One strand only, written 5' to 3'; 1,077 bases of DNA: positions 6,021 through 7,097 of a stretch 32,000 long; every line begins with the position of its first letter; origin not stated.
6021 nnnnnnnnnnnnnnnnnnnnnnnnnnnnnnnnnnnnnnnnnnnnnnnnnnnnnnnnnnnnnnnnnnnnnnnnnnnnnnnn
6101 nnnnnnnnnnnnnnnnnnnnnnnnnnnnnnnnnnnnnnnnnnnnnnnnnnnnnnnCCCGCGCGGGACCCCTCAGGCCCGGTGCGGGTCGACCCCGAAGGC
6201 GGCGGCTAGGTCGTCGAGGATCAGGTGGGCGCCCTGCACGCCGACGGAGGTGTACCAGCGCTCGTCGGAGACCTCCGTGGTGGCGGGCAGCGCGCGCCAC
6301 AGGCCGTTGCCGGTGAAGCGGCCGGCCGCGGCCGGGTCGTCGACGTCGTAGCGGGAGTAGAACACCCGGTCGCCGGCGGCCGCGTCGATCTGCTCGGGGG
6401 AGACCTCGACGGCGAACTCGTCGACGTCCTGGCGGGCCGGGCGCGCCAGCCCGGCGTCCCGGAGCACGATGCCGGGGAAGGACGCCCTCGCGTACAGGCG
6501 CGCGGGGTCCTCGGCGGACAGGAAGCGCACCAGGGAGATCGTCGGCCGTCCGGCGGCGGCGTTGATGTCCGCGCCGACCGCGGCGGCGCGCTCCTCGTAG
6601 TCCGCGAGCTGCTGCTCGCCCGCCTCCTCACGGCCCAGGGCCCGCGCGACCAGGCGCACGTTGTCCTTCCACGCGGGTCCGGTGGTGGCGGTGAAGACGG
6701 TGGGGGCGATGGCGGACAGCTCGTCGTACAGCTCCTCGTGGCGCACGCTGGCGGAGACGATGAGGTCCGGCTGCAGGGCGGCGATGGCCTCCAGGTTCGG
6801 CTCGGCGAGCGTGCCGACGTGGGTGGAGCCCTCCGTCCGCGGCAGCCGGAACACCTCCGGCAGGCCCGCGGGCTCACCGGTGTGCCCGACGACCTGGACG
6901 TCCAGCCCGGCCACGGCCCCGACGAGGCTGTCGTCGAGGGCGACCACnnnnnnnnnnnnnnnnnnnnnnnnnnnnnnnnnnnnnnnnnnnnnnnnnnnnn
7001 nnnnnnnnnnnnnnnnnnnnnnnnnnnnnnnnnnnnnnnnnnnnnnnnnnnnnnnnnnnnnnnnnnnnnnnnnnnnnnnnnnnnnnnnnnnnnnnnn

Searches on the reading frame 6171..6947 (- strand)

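Call 37: search_protein_families(library=pfam, proteins=[window:6171-6947:-], max_evalue=0.0001)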
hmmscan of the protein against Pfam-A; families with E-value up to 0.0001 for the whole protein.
window:6171-6947:- (258 aa): 1 family
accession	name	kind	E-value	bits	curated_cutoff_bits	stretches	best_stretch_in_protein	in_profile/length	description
PF01497.23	Peripla_BP_2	-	7.1e-24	84.9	27.5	1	42-223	41-223/235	Periplasmic binding protein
